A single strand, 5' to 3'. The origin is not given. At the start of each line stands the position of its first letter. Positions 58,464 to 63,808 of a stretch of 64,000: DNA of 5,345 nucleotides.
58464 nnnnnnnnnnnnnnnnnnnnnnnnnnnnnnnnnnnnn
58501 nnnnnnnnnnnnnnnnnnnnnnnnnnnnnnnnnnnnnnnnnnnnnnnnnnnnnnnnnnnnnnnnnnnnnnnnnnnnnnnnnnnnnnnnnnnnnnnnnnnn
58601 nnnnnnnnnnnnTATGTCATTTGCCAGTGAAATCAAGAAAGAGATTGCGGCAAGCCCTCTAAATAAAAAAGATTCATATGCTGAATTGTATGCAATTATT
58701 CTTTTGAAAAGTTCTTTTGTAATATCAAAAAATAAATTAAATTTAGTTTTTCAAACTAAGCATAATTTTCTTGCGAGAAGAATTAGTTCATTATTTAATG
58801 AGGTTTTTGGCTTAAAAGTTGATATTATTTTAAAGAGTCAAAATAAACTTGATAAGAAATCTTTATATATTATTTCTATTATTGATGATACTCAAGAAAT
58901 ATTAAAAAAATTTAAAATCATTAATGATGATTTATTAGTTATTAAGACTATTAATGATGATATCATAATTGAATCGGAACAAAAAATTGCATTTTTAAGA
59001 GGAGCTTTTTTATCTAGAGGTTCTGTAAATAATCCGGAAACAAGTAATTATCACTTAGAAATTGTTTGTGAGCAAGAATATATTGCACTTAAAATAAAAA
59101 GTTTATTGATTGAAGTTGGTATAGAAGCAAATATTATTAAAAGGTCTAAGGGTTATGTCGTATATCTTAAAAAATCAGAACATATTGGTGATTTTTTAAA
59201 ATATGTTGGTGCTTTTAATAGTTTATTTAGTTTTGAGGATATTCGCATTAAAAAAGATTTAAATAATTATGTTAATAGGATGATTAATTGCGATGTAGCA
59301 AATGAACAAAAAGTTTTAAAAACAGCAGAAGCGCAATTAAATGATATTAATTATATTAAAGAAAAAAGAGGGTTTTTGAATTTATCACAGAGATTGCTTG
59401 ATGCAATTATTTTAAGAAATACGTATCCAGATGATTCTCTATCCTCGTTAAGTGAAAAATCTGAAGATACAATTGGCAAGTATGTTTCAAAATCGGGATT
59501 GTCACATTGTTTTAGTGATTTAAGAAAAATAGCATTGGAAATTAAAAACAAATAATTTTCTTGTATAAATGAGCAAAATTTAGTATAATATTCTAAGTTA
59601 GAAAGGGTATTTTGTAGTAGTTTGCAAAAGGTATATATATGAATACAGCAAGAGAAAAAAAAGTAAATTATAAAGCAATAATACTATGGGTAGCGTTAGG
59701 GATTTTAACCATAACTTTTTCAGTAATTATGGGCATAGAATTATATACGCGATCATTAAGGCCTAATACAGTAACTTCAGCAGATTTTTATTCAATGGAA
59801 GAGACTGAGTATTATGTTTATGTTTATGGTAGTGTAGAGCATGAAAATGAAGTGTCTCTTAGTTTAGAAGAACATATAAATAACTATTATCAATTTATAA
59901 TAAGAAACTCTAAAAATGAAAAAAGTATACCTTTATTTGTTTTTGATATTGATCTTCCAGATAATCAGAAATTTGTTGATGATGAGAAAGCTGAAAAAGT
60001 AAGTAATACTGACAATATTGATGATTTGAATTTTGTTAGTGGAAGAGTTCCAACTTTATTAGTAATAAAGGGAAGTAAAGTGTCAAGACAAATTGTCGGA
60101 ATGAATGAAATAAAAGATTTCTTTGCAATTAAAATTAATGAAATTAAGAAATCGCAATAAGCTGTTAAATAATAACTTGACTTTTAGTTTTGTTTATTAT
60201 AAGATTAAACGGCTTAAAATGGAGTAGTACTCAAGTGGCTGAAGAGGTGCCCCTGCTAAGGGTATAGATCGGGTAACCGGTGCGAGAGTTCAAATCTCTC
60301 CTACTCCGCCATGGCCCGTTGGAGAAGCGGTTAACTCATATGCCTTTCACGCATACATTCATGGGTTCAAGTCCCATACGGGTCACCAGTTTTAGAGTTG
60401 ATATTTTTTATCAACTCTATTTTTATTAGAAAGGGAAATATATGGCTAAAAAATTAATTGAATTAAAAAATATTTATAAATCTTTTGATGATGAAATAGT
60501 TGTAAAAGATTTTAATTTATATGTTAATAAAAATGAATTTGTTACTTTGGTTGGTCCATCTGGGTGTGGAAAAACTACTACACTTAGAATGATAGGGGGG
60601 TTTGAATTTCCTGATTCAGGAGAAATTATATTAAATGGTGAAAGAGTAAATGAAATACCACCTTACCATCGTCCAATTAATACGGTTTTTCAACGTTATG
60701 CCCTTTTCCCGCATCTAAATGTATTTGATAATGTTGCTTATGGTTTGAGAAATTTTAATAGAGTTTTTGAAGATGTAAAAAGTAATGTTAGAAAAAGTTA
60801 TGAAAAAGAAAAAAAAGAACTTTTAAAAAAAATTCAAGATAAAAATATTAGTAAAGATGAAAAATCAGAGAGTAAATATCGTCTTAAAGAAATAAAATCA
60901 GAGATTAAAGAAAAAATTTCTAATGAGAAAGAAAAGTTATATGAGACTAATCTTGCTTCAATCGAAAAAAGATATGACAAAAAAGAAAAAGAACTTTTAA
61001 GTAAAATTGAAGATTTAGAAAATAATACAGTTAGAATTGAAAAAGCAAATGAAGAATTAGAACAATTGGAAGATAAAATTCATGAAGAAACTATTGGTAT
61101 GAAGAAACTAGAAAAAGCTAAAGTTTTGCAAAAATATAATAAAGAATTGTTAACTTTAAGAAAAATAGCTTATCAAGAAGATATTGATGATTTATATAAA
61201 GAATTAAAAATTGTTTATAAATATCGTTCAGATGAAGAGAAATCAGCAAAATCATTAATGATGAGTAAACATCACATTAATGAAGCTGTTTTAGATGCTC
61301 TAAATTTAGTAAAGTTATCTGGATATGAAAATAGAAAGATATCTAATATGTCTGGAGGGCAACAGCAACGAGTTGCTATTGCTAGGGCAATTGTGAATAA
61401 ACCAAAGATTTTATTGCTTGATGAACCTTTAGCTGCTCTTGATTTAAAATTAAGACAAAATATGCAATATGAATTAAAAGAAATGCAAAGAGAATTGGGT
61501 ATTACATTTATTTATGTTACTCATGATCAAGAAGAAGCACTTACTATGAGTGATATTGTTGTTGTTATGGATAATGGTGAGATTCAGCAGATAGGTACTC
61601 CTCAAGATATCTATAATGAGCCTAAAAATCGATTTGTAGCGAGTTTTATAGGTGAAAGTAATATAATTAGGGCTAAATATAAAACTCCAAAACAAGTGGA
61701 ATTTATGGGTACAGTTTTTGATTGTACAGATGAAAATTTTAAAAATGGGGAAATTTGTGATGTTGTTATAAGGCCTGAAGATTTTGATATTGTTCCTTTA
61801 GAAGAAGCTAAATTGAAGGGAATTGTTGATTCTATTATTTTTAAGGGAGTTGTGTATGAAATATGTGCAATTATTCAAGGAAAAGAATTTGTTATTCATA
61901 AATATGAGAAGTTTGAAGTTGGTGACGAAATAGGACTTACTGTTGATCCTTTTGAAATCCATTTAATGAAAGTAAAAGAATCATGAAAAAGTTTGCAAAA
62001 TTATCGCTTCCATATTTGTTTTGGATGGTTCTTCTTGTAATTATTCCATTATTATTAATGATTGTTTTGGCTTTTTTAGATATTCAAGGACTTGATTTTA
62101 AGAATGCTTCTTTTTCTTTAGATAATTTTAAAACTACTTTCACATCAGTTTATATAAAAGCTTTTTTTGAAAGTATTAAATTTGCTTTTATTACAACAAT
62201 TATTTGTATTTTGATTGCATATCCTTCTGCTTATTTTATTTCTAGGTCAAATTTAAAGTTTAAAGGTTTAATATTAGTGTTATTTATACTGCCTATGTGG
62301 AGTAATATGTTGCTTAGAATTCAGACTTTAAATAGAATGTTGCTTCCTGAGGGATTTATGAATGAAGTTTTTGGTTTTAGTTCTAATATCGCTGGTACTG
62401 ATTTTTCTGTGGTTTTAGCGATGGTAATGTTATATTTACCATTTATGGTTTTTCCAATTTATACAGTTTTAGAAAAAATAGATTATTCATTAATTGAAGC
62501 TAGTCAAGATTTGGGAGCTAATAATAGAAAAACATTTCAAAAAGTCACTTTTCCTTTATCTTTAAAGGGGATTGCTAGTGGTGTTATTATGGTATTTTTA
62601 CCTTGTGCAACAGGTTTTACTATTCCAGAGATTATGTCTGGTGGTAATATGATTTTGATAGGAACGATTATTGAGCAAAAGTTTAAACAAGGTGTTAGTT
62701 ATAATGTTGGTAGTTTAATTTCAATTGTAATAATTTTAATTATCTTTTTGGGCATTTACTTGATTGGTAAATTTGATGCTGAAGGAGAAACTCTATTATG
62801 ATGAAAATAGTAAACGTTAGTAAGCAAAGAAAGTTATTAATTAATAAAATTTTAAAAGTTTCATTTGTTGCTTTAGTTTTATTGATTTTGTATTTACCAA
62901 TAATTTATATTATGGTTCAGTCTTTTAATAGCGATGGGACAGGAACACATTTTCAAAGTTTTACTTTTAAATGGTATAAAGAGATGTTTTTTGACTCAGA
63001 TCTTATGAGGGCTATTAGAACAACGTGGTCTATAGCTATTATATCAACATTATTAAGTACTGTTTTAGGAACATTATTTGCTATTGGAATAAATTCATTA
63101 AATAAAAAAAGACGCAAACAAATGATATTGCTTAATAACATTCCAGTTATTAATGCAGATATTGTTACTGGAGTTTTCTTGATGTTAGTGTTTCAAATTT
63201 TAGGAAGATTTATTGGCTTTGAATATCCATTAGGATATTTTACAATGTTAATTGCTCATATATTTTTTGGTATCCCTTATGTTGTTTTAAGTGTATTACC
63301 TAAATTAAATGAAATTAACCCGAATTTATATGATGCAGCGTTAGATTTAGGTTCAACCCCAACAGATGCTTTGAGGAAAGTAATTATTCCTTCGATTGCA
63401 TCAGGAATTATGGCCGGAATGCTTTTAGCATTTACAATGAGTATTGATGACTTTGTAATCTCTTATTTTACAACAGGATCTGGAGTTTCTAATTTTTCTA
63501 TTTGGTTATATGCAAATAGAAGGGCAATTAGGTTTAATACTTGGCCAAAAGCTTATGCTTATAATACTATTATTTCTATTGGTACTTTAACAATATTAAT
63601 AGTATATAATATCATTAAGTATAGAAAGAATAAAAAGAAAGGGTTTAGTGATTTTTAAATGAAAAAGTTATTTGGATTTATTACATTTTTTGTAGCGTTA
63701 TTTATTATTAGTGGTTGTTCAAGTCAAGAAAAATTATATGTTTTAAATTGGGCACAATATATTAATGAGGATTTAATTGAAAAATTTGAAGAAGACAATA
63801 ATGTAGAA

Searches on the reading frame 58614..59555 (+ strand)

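Call 62: search_protein_families(library=pfam, proteins=[window:58614-59555:+], max_evalue=0.00001)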
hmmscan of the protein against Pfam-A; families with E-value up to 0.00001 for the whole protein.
window:58614-59555:+ (313 aa): 4 families
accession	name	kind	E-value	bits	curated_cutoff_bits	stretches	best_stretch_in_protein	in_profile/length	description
PF14527.11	LAGLIDADG_WhiA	-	8.8e-31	106.3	23.2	1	126-216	3-92/93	WhiA LAGLIDADG-like domain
PF02650.20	HTH_WhiA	-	6.6e-22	78.2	27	1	220-307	1-84/84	WhiA C-terminal HTH domain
PF10298.14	WhiA_N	-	1.4e-19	70.3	23.4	1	20-103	3-86/86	WhiA N-terminal LAGLIDADG-like domain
PF14528.11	LAGLIDADG_3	-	8.2e-06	26.4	22.5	0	122-199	1-82/82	LAGLIDADG-like domain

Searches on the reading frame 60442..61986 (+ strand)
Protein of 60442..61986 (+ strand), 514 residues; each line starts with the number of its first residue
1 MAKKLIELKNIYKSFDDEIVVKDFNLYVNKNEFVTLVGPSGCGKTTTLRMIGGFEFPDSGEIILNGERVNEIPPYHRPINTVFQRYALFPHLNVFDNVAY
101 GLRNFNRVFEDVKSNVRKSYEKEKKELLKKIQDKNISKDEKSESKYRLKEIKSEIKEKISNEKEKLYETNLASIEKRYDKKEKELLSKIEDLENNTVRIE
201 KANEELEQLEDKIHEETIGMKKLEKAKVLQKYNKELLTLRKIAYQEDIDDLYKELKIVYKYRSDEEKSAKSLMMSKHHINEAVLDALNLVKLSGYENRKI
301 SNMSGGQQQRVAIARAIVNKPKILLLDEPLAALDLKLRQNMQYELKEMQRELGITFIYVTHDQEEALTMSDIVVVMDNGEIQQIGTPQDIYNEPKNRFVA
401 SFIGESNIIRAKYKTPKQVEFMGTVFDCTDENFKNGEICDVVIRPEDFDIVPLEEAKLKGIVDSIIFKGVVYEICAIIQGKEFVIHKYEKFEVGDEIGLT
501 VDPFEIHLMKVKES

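Call 62: search_protein_families(library=pfam, proteins=[window:60442-61986:+], max_evalue=0.00001)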
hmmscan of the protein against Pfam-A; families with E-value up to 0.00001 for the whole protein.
window:60442-61986:+ (514 aa): 2 families
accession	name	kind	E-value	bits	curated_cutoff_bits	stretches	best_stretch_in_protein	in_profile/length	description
PF00005.33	ABC_tran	-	6.1e-35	121.2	25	2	22-139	2-100/137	ABC transporter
PF13304.12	AAA_21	-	7.8e-06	26.6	27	0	34-363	2-300/304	AAA domain, putative AbiEii toxin, Type IV TA system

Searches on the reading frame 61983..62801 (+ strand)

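Call 62: search_protein_families(library=pfam, proteins=[window:61983-62801:+], max_evalue=0.00001)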
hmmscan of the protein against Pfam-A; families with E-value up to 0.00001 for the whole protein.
window:61983-62801:+ (272 aa): 1 family
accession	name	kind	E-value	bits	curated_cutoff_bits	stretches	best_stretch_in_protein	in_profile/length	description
PF00528.27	BPD_transp_1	-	3.6e-12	46.8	26.4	1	87-256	10-173/184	Binding-protein-dependent transport system inner membrane component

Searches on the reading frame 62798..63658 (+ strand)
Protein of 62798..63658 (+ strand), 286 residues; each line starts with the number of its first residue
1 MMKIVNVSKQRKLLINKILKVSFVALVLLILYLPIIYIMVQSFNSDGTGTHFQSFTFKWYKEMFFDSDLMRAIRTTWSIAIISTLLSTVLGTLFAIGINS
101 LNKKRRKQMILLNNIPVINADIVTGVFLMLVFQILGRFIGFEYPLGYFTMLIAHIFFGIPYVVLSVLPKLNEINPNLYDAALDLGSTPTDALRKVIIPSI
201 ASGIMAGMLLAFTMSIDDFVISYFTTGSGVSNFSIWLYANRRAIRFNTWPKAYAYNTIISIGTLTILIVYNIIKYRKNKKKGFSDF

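Call 62: search_protein_families(library=pfam, proteins=[window:62798-63658:+], max_evalue=0.00001)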
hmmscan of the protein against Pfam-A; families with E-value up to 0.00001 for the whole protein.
window:62798-63658:+ (286 aa): 1 family
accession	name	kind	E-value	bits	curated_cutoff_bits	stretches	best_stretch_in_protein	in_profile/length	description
PF00528.27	BPD_transp_1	-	1.9e-10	41.2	26.4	1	89-273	3-174/184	Binding-protein-dependent transport system inner membrane component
